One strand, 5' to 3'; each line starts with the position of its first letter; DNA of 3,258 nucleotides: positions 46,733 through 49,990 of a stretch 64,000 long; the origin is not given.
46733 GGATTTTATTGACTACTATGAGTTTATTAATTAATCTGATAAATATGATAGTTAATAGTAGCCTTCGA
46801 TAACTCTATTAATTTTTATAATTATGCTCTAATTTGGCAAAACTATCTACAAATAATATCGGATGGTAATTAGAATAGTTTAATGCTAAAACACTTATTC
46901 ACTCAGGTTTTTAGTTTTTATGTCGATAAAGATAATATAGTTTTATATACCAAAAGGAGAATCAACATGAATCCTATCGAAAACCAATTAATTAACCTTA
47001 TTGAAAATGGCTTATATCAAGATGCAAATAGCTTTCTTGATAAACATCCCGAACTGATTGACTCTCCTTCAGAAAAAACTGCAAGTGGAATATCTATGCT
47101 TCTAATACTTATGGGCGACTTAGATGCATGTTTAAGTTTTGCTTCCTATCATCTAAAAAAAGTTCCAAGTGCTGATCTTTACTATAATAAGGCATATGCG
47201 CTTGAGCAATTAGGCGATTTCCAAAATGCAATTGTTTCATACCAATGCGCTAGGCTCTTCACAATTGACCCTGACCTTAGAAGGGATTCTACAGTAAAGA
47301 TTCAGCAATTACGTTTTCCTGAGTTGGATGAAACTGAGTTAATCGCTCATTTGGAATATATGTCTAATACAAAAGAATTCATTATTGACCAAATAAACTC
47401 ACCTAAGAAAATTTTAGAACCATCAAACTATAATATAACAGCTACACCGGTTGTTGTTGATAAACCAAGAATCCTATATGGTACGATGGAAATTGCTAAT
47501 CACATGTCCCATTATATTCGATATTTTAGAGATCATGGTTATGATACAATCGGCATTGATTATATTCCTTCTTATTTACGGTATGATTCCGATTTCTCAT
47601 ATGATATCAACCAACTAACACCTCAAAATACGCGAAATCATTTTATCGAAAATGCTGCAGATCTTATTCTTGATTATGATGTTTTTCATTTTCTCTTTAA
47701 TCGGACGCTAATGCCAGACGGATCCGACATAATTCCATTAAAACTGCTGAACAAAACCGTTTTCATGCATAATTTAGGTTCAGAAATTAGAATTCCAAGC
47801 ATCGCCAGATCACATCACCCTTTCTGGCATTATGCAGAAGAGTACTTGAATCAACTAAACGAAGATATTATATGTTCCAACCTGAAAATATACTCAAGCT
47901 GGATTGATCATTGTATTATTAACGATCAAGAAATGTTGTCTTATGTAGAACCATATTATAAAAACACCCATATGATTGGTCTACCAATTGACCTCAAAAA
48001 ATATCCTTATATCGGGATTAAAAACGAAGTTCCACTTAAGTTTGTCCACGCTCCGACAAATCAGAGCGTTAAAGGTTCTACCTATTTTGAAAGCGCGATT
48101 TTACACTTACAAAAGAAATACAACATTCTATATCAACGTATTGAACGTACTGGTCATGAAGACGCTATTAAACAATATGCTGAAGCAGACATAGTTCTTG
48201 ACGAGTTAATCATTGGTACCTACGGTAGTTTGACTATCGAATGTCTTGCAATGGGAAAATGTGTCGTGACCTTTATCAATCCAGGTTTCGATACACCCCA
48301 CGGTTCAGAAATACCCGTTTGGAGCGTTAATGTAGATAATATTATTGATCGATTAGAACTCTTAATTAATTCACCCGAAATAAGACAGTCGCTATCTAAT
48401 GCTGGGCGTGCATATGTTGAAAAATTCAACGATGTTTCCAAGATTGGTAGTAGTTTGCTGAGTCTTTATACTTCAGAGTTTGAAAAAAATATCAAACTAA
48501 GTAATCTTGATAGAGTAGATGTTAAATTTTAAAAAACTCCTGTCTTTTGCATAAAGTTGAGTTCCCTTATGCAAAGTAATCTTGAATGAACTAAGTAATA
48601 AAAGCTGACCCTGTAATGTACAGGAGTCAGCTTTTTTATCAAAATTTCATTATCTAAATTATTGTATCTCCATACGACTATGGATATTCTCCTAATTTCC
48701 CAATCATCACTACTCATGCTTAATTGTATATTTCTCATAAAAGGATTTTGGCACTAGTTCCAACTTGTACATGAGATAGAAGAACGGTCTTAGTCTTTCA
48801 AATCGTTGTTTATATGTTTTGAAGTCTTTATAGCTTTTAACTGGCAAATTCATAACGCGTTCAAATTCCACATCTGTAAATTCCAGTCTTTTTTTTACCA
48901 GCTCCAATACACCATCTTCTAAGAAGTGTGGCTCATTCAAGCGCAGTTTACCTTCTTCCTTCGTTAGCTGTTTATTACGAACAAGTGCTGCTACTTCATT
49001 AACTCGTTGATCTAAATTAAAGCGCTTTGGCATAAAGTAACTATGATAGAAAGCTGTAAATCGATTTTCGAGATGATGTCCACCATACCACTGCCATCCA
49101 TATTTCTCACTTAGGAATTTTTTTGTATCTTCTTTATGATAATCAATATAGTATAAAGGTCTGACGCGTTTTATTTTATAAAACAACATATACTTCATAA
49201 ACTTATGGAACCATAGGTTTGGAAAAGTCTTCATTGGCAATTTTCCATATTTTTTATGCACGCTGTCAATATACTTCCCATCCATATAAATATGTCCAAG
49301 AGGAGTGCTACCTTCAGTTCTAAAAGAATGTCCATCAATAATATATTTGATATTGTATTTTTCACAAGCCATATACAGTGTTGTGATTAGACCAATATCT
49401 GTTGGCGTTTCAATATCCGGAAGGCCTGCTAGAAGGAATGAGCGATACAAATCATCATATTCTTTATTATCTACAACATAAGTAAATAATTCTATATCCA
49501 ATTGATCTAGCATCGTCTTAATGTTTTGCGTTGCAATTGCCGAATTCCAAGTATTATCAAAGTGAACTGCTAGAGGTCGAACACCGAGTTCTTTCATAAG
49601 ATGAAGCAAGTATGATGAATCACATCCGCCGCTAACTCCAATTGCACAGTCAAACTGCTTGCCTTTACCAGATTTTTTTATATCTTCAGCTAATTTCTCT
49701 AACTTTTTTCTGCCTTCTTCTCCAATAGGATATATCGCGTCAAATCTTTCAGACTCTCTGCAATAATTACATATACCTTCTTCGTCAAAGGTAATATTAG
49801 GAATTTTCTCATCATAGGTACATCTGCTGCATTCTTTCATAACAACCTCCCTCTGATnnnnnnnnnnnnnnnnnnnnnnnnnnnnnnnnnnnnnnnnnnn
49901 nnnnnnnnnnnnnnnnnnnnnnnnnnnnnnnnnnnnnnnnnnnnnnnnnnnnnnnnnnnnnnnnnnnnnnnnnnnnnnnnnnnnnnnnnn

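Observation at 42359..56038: Flagellar glycosylation island predicting a di-N-acyl / acetamidino uronic-acid glycan rather than a nonulosonate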

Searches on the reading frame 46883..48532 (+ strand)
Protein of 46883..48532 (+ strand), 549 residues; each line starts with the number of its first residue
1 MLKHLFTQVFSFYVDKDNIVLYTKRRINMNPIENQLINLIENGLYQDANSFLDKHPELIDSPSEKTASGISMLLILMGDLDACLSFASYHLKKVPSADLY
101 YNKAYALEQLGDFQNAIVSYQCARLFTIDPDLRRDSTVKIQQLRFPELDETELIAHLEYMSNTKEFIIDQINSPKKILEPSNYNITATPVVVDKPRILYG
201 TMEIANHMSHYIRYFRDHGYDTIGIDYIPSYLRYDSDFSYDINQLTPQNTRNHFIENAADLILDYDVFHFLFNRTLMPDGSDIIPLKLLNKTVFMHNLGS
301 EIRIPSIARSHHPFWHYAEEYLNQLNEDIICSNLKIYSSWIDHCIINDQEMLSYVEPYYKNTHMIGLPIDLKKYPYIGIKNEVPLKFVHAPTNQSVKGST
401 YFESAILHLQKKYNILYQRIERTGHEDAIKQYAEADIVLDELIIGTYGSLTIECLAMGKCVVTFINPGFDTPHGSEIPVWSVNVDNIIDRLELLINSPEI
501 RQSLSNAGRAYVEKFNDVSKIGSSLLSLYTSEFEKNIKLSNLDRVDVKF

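Call 3: search_protein_families(library=pfam, proteins=[window:46883-48532:+])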
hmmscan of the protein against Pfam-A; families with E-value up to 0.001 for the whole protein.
window:46883-48532:+ (549 aa): 2 families
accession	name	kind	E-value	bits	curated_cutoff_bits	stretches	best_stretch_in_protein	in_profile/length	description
PF00515.34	TPR_1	-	3.1e-05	24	27.8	1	97-123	1-27/34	Tetratricopeptide repeat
PF13181.12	TPR_8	-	0.00023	21.5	25.7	0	97-121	1-25/34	Tetratricopeptide repeat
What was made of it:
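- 46967..48532 (+): N-terminal TPR plus C-terminal GT-B (GT1/GT4-like) glycosyltransferase, 521 aa; FlmG-like architecture. Call 3: weak TPR_1 at residues 97-123 of the long ORF.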

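Call 5: search_protein_families(library=ncbifam, proteins=[window:46883-48532:+], max_evalue=0.00001)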
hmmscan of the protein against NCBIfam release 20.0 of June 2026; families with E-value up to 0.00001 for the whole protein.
window:46883-48532:+ (549 aa): 0 families

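Call 13: search_solved_structures(query=window:46883-48532:+, max_evalue=0.01)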
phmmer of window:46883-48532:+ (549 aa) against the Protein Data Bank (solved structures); distinct sequences matched with E-value up to 0.01: 0.
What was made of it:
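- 46967..48532 (+): Call 13: no PDB sequence hit.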

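Call 42: find_homologous_proteins(query=window:46967-48532:+, max_evalue=0.00001)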
Query window:46967-48532:+ (521 aa): 86 proteins with E <= 0.00001 among 8000 candidates.
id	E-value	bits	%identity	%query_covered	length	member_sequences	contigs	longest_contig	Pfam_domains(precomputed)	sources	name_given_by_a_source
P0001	0.0e+0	1187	100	100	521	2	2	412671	-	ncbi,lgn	-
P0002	3.1e-213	727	62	96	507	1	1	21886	-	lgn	-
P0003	6.5e-189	647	57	96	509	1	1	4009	-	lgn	-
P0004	7.0e-189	647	56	97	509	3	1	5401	-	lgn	-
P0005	9.3e-176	604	55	96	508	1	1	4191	PF00534.27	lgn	-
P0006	8.4e-175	600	52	95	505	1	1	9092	-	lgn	-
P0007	3.6e-174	598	53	97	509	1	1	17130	-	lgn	-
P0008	2.2e-173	596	53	97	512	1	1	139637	-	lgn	-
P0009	5.8e-172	591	55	96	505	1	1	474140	-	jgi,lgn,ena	-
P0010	6.4e-172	591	53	96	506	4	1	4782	-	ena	-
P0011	4.7e-171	588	53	98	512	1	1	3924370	-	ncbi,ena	-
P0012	9.1e-170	584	54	96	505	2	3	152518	-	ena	-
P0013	5.1e-169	581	52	96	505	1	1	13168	-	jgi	jgi:hypothetical protein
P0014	5.8e-163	561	52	96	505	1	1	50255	-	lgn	-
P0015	8.8e-163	561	50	96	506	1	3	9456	-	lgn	-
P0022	1.7e-59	220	36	68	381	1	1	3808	PF00534.27,PF13524.13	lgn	-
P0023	8.3e-51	191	33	64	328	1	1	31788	PF00534.27,PF13524.13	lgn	-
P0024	1.2e-50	191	33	64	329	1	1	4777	PF00534.27,PF13524.13,PF13692.13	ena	-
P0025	2.4e-50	190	33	65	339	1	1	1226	PF00534.27,PF13524.13,PF13692.13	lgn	-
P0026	5.8e-49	185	31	64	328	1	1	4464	PF00534.27,PF13524.13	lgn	-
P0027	1.9e-46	177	30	65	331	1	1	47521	PF00534.27,PF13524.13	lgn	-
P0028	2.5e-45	173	33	65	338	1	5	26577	PF00534.27,PF13524.13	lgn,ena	-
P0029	5.1e-44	169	30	64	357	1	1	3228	PF13524.13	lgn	-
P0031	8.4e-39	152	30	65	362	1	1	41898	PF00534.27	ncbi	-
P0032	8.8e-39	152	33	64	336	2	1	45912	PF00534.27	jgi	jgi:glycosyltransferase involved in cell wall biosynthesis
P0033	1.0e-37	148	33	64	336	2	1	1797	PF00534.27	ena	-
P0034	1.6e-35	141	31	64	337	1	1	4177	PF00534.27,PF13524.13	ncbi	-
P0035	2.8e-32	130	31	60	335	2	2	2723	PF00534.27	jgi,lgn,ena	-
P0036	2.7e-31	127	32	51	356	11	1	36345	PF00534.27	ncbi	-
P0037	1.3e-28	118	28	68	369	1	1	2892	PF13524.13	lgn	-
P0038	1.5e-28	118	28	65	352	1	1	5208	PF00534.27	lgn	-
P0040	5.5e-27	113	27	64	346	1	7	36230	PF00534.27,PF13524.13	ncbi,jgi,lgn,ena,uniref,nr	ncbi:MAG TPA: hypothetical protein PKN80_02610 [bacterium]|uniref:Spore protein YkvP/CgeB glycosyl t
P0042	3.8e-26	110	27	64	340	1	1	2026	PF00534.27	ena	-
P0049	1.9e-20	91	29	46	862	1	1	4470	PF00534.27,PF13692.13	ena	-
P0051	3.5e-18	84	27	48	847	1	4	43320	PF00534.27,PF13439.13,PF13692.13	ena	-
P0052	3.8e-18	84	27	46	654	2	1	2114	PF00534.27,PF13692.13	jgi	jgi:glycosyltransferase involved in cell wall biosynthesis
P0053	4.2e-18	84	27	62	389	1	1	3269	PF00534.27,PF13524.13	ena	-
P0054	1.3e-17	82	25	60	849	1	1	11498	PF00534.27,PF13524.13,PF13692.13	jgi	jgi:glycosyltransferase involved in cell wall biosynthesis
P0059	7.0e-15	73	26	64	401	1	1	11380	PF13524.13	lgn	-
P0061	2.2e-12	65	24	60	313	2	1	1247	PF13579.13,PF13524.13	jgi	-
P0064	3.3e-12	64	28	45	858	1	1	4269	PF00534.27,PF13579.13,PF13524.13,PF13439.13,PF13692.13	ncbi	-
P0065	1.9e-11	62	27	44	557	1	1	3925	PF00534.27,PF13692.13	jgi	jgi:glycosyltransferase involved in cell wall biosynthesis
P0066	2.5e-11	61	30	30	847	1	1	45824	PF00534.27,PF13439.13,PF13692.13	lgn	-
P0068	1.2e-10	59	24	54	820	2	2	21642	PF00534.27,PF13579.13,PF13524.13,PF13439.13,PF13692.13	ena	-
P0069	2.3e-10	58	26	44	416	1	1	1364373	PF00534.27,PF13524.13,PF13692.13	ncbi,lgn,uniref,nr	ncbi:Glycosyl transferases group 1 [Microbacterium sp. cf046]|uniref:glycosyltransferase family prot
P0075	1.4e-9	55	25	47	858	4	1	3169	PF00534.27,PF13579.13,PF13524.13,PF13439.13,PF13692.13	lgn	-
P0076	4.1e-8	51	26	44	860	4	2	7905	PF00534.27,PF13579.13,PF13524.13,PF13439.13,PF13692.13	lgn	-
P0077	5.7e-8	50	31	26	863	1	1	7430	PF00534.27,PF13524.13,PF13439.13,PF13692.13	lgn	-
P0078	1.2e-7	49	28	39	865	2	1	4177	PF00534.27,PF13524.13,PF13439.13,PF13692.13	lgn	-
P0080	3.1e-7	48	23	45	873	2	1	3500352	PF00534.27,PF13579.13,PF13524.13,PF13439.13,PF13692.13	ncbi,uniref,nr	ncbi:glycosyltransferase involved in cell wall biosynthesis [Phycicoccus duodecadis]|uniref:Glycosyl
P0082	6.9e-7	47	26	35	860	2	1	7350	PF00534.27,PF13579.13,PF13524.13,PF13439.13,PF13692.13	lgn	-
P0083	8.0e-7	46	27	35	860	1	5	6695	PF00534.27,PF13579.13,PF13524.13,PF13439.13,PF13692.13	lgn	-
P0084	1.8e-6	45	27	40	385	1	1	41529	PF00534.27,PF13524.13,PF13692.13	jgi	-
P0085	2.8e-6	45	30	25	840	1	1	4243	PF00534.27,PF13579.13,PF13439.13,PF13692.13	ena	-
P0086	3.7e-6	44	24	44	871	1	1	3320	PF00534.27,PF13579.13,PF13524.13,PF13439.13,PF13692.13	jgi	jgi:glycosyltransferase involved in cell wall biosynthesis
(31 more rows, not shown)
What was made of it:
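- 46967..48532 (+): Call 42: the C-terminal ~65% is homologous to PF00534/PF13524/PF13692 proteins.
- On FlmG-type TPR-GT-B flagellin glycosyltransferase: GT-B is supported through homologues carrying PF00534/PF13524/PF13692 (call 42).
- Checked: Its C-terminal ~65% is homologous to proteins carrying PF00534/PF13524/PF13692 (call 42), so the call is supported indirectly.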

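Call 43: find_encoding_contigs(protein=P0001, flank=10000, max_places=4)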
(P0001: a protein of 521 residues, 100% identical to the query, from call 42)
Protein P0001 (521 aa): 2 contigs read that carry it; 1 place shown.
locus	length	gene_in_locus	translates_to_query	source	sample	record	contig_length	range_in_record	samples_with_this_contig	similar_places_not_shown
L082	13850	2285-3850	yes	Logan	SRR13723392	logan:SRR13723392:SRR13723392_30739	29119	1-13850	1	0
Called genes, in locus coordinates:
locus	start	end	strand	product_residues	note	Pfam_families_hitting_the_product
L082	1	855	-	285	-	?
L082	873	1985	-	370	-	PF00266:Aminotran_5, PF01041:DegT_DnrJ_EryC1, PF01053:Cys_Met_Meta_PP (weak)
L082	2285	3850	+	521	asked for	-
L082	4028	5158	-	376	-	-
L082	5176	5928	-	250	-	PF00977:His_biosynth, PF02581:TMP-TENI (faint)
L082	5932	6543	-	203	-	PF00117:GATase, PF01174:SNO (weak), PF07722:Peptidase_C26 (weak)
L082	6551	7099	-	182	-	PF25087:GMPPB_C (faint), PF00132:Hexapep, PF14602:Hexapep_2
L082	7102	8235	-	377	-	PF01041:DegT_DnrJ_EryC1, PF00155:Aminotran_1_2 (weak)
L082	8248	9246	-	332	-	PF01073:3Beta_HSD, PF01370:Epimerase, PF02719:Polysacc_synt_2, PF04321:RmlD_sub_bind, PF07993:NAD_binding_4, PF13460:NAD_binding_10, PF16363:GDP_Man_Dehyd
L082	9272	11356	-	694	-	PF00535:Glycos_transf_2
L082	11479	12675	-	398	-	PF00669:Flagellin_N, PF00700:Flagellin_C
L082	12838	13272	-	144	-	PF02623:FliW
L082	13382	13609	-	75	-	PF02599:CsrA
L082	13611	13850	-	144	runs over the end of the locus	PF02623:FliW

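Call 60: predict_structure(alignment_id=A1)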
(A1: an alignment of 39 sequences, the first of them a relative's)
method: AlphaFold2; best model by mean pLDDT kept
length: 332 residues; sequences in the alignment: 39
mean_pLDDT: 84.8   pTM: 0.86
mean pLDDT of the five models: 84.8, 83.5, 83.1, 82.3, 80.4
residues with pLDDT >= 90: 174; 70-90: 114; 50-70: 27; < 50: 17
segments of 3 or more residues with pLDDT < 50: 129-145
pLDDT, mean of each block of 10 residues (from residue 1): 95 88 97 88 91 95 97 90 76 89 97 96 70 38 53 78 91 95 84 82 91 79 91 95 87 86 96 83 62 90 92 91 73 58
secondary structure, 60 per line:
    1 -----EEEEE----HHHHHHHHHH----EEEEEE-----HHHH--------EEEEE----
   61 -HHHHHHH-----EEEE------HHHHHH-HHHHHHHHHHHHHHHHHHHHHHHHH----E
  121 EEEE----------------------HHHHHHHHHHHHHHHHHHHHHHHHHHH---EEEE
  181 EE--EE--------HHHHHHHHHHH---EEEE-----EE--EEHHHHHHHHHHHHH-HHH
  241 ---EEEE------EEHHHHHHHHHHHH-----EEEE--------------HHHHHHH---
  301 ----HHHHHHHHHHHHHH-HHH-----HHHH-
elements in order: E6-10 H15-24 E29-34 H40-43 E52-56 H62-68 E74-77 H84-89 H91-115 E120-124 H147-173 E177-182 H195-205 E209-212 H224-236 E244-247 H256-267 E273-276 H291-297 H305-318 H328-331

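Call 62: fold_search(model_id=the predicted structure, library=pdb)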
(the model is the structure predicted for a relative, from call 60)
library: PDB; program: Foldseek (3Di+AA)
matches with E <= 10: 1953; with E <= 0.001: 1113
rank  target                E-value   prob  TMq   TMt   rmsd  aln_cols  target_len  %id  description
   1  8vr2_C                5.6e-49  1.00  0.88  0.93   2.1       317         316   64  Crystal structure of the Pcryo_0617 oxidoreductase/decarboxylase from Psychrobacter cryohalolentis K5 in the presence  (released 2024-01-31)
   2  8vr2_B                6.7e-49  1.00  0.90  0.93   2.2       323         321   63  Crystal structure of the Pcryo_0617 oxidoreductase/decarboxylase from Psychrobacter cryohalolentis K5 in the presence  (released 2024-01-31)
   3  8vr2_D                3.0e-47  1.00  0.89  0.93   2.2       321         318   64  Crystal structure of the Pcryo_0617 oxidoreductase/decarboxylase from Psychrobacter cryohalolentis K5 in the presence  (released 2024-01-31)
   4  8vr2_A                2.8e-46  1.00  0.87  0.95   1.5       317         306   64  Crystal structure of the Pcryo_0617 oxidoreductase/decarboxylase from Psychrobacter cryohalolentis K5 in the presence  (released 2024-01-31)
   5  6pmh                  1.5e-30  1.00  0.80  0.81   4.5       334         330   29  Structure of Epimerase Mth375 from the thermophilic pseudomurein-containing methanogen Methanothermobacter thermautotrop (released 2020-07-08)
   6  6pnl                  3.2e-30  1.00  0.81  0.80   4.5       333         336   29  Structure of Epimerase Mth375 from the thermophilic pseudomurein-containing methanogen Methanothermobacter thermautotrop (released 2020-07-08)
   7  4zrn_A                8.7e-29  1.00  0.79  0.84   5.3       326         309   30  Crystal Structure of UDP-Glucose 4-Epimerase (TM0509) with UDP-glucose from Hyperthermophilic Eubacterium Thermotoga M (released 2015-09-16)
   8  2b69                  1.3e-28  1.00  0.79  0.84   4.8       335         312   31  Crystal Structure of Human UDP-glucoronic acid decarboxylase (released 2005-10-18)
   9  4zrm_A                1.4e-28  1.00  0.79  0.85   5.1       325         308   30  Crystal Structure of UDP-Glucose 4-Epimerase (TM0509) from Hyperthermophilic Eubacterium Thermotoga maritima (released 2015-09-16)
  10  4zrm_B                5.3e-28  1.00  0.80  0.85   4.8       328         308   30  Crystal Structure of UDP-Glucose 4-Epimerase (TM0509) from Hyperthermophilic Eubacterium Thermotoga maritima (released 2015-09-16)
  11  1keu_A                5.6e-28  1.00  0.80  0.74   6.2       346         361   28  The crystal structure of dTDP-D-glucose 4,6-dehydratase (RmlB) from Salmonella enterica serovar Typhimurium with dTDP- (released 2002-01-25)
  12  1g1a_A                1.5e-27  1.00  0.78  0.74   6.4       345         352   28  THE CRYSTAL STRUCTURE OF DTDP-D-GLUCOSE 4,6-DEHYDRATASE (RMLB)FROM SALMONELLA ENTERICA SEROVAR TYPHIMURIUM (released 2001-03-21)
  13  6bwl                  1.6e-27  1.00  0.79  0.84   4.8       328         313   28  X-ray structure of Pal from Bacillus thuringiensis (released 2018-01-17)
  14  2hun_B                1.6e-27  1.00  0.81  0.83   5.1       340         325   26  Crystal structure of hypothetical protein PH0414 from Pyrococcus horikoshii OT3 (released 2007-01-26)
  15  8sk0_B                7.0e-27  1.00  0.81  0.81   5.2       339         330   24  Crystal structure of EvdS6 decarboxylase in ligand bound state (released 2023-08-09)
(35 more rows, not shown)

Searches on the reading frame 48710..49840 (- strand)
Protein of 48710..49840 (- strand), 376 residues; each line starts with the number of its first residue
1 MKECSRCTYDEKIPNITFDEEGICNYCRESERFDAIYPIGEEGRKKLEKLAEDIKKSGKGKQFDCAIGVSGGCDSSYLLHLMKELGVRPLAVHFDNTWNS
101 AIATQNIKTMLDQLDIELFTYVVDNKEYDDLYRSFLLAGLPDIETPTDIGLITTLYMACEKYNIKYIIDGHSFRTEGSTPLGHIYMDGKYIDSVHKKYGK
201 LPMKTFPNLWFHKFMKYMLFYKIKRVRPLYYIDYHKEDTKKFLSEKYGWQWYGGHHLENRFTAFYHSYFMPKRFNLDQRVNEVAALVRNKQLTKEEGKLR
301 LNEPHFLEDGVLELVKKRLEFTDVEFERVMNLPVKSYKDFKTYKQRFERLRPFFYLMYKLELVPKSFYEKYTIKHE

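Call 3: search_protein_families(library=pfam, proteins=[window:48710-49840:-])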
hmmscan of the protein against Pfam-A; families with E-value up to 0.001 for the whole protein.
window:48710-49840:- (376 aa): 1 family
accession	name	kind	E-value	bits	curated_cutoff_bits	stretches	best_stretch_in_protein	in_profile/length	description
PF01171.26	ATP_bind_3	-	0.00027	21.1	27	0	66-125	3-68/182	PP-loop family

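Call 5: search_protein_families(library=ncbifam, proteins=[window:48710-49840:-], max_evalue=0.00001)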
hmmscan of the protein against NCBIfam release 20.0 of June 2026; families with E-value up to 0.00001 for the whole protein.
window:48710-49840:- (376 aa): 2 families
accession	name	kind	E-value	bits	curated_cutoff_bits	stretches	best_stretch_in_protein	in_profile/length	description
TIGR03573.1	WbuX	subfamily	2.4e-69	234.4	203.2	1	1-330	1-343/344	N-acetyl sugar amidotransferase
TIGR02432.1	lysidine_TilS_N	equivalog_domain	1.1e-06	28.7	93.6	0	66-127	3-70/189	tRNA lysidine(34) synthetase TilS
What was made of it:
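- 48710..49840 (-): WbuX/WbpG/PseA-family N-acetyl-sugar amidotransferase (PP-loop). Call 5: TIGR03573 234 bits (cutoff 203).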
